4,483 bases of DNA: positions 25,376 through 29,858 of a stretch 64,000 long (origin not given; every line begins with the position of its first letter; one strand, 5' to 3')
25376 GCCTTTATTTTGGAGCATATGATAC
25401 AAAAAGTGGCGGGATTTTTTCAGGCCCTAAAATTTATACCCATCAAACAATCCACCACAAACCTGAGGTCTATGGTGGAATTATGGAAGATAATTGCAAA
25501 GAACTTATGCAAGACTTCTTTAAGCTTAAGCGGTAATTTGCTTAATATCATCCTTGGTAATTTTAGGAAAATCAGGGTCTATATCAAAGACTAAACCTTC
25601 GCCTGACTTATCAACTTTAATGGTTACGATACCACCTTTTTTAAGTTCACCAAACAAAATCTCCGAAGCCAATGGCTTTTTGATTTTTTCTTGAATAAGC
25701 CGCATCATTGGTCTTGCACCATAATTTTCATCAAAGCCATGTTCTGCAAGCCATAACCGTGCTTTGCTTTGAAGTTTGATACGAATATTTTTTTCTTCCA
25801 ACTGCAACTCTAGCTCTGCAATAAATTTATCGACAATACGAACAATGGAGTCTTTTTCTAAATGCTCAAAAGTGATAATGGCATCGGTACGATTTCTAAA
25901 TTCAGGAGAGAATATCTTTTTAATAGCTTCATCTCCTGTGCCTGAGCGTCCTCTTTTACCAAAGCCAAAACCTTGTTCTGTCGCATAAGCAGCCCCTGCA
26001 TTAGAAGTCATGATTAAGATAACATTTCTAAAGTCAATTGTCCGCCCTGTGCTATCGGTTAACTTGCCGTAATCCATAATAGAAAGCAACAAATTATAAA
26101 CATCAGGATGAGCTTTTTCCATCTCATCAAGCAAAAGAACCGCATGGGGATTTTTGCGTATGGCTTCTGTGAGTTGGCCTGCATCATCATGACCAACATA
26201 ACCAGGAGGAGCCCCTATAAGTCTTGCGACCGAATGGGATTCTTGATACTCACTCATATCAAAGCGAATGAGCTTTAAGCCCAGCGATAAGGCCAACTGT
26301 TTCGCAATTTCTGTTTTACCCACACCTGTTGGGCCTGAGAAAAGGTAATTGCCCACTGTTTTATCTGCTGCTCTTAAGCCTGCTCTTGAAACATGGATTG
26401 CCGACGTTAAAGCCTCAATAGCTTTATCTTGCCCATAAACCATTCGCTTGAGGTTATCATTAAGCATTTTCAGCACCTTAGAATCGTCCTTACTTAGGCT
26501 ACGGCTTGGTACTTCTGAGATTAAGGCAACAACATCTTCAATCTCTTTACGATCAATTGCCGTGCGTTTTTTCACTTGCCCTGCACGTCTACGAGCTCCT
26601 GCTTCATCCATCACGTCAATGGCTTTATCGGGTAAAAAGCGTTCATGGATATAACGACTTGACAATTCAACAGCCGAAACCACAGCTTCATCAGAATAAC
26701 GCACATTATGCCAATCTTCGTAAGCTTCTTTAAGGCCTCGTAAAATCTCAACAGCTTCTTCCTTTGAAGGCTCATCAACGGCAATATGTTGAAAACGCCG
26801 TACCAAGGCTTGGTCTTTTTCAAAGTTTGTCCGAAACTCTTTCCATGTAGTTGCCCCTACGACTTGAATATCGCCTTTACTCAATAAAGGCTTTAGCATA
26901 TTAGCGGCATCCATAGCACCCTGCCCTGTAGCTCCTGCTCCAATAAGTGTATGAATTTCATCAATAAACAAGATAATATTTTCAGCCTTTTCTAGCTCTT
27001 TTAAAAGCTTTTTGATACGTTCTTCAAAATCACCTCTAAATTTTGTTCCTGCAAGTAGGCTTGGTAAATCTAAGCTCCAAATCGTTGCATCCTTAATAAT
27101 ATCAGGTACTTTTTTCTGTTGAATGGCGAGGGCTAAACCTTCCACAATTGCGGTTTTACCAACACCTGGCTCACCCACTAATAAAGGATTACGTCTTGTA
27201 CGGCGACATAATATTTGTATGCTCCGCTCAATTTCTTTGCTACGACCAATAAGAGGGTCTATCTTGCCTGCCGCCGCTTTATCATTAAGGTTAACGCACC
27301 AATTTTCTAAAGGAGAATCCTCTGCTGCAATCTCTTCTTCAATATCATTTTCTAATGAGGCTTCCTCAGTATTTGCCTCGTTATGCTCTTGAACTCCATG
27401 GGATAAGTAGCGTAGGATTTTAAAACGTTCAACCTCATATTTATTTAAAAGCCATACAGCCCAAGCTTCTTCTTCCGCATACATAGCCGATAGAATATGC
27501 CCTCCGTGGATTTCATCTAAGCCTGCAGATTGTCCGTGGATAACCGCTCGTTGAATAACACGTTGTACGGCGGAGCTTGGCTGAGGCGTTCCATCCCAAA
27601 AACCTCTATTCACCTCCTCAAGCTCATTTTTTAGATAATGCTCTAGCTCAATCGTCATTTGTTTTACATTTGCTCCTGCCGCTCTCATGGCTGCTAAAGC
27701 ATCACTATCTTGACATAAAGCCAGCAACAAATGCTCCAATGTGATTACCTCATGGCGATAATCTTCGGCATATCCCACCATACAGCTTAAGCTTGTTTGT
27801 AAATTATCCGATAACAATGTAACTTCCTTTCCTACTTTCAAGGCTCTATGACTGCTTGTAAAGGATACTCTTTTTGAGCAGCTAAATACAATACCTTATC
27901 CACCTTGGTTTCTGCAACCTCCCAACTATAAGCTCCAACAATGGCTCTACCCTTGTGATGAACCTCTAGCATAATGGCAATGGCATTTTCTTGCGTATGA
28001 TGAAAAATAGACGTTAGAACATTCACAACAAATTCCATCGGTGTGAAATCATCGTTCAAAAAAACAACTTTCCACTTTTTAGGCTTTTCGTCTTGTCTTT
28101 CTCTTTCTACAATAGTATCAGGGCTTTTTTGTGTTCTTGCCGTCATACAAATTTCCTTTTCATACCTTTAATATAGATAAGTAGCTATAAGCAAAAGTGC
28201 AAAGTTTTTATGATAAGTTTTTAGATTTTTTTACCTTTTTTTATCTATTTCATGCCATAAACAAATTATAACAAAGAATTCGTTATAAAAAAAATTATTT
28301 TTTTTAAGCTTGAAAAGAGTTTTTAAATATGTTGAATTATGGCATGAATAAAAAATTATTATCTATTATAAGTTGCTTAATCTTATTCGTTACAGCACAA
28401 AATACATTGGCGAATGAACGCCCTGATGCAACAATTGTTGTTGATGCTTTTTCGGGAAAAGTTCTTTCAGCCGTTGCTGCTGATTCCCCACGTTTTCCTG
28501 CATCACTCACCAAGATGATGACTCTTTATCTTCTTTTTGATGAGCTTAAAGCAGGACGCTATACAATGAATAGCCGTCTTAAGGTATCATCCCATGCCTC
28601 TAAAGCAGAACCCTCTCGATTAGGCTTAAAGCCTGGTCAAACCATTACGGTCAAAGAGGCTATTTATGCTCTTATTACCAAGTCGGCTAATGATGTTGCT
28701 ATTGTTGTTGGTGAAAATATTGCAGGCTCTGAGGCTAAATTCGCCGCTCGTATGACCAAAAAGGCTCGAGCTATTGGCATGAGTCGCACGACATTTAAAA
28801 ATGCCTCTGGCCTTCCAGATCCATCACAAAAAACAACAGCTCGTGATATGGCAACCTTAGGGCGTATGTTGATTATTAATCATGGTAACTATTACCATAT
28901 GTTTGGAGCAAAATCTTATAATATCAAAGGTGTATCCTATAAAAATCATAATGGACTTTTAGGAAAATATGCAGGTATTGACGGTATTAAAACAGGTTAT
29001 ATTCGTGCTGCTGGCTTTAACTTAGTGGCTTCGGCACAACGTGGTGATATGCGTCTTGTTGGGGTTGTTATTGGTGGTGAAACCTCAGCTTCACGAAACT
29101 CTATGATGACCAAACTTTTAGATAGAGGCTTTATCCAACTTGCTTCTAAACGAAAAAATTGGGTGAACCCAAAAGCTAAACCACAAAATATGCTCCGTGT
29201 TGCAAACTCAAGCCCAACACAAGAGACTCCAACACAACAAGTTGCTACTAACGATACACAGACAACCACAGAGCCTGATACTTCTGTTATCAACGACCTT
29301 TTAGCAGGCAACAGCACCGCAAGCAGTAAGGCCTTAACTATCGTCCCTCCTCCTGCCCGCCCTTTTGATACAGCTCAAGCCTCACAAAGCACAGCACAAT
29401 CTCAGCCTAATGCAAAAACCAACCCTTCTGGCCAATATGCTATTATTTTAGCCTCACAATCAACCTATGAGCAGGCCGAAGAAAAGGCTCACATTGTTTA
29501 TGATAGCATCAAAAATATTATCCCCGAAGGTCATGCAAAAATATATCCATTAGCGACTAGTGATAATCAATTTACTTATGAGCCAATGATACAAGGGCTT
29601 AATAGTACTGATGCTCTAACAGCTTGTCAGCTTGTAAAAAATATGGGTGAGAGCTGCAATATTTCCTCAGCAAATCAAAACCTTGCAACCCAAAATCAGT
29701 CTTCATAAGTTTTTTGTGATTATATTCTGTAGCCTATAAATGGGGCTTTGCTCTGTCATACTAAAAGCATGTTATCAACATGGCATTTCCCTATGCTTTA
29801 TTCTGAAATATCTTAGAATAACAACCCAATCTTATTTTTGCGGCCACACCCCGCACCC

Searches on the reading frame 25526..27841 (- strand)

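Call 31: search_protein_families(library=pfam, proteins=[window:25526-27841:-])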
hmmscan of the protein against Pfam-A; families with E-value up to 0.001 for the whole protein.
window:25526-27841:- (771 aa): 27 families (the best 25 are shown)
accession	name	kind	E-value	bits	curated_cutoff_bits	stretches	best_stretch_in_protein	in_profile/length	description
PF07724.20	AAA_2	-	2e-58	197.5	27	1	495-654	2-165/166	AAA domain (Cdc48 subfamily)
PF17871.7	AAA_lid_9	-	3.8e-29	101.1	22.8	1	359-451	1-91/104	AAA lid domain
PF00004.35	AAA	-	6.3e-27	95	21.2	2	220-351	2-124/131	ATPase family associated with various cellular activities (AAA)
PF10431.15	ClpB_D2-small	-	7.3e-26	90.5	21.9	1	661-741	1-81/81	C-terminal, D2-small domain, of ClpB protein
PF07728.20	AAA_5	-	3.3e-16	60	22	1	500-616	3-124/139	AAA domain (dynein-related subfamily)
PF13401.12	AAA_22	-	2.7e-14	54.1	27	1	497-591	6-110/130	AAA domain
PF13191.12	AAA_16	-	2e-12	48.4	32.6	1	196-248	1-63/167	AAA ATPase domain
PF00158.32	Sigma54_activat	-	2.6e-10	40.7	20.2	0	490-615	16-143/168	Sigma-54 interaction domain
PF05621.17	TniB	-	4e-09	36.6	22.4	1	246-356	78-185/189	Bacterial TniB protein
PF05496.18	RuvB_N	-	2.8e-07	30.9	27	0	469-524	10-61/159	Holliday junction DNA helicase RuvB P-loop domain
PF02861.25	Clp_N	-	3.5e-07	30.7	20.7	1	24-70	4-52/53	Clp amino terminal domain, pathogenicity island component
PF20720.3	nSTAND3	-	3.5e-07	30.5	27.2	0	215-245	16-46/155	Novel STAND NTPase 3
PF13173.12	AAA_14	-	1.2e-06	29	27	0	220-313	6-88/129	AAA domain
PF12775.13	AAA_7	-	1.7e-06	28.2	25.8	0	214-244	31-61/181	P-loop containing dynein motor region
PF01078.27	Mg_chelatase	-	9.5e-06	25.6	20.3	0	495-540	21-65/207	Magnesium chelatase, subunit ChlI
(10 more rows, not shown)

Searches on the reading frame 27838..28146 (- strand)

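Call 31: search_protein_families(library=pfam, proteins=[window:27838-28146:-])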
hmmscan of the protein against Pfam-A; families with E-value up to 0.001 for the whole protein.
window:27838-28146:- (102 aa): 1 family
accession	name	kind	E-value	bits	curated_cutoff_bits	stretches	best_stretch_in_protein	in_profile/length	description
PF02617.22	ClpS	-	2.4e-32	111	23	1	20-98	1-79/80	ATP-dependent Clp protease adaptor protein ClpS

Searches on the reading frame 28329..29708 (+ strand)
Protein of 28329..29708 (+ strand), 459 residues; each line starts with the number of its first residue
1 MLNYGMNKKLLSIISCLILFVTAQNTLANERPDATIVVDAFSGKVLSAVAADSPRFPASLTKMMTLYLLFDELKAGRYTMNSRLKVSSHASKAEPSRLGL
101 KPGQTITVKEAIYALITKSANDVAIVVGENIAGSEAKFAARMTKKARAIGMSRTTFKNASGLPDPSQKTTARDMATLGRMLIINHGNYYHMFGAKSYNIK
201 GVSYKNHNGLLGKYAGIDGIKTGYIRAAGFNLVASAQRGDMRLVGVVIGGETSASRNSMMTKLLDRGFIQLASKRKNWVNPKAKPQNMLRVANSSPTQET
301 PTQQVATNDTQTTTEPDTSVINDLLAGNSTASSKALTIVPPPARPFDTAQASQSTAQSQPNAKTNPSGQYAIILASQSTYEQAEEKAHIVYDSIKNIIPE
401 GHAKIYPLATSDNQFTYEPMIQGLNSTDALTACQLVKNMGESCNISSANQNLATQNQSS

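Call 31: search_protein_families(library=pfam, proteins=[window:28329-29708:+])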
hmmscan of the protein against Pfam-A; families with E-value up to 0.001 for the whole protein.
window:28329-29708:+ (459 aa): 2 families
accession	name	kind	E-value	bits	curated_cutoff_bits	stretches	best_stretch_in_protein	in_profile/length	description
PF00768.25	Peptidase_S11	-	9.4e-57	192.7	27.6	1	32-251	12-238/239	D-alanyl-D-alanine carboxypeptidase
PF13354.11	Beta-lactamase2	-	1.9e-09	37.6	22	1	47-182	13-147/214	Beta-lactamase enzyme family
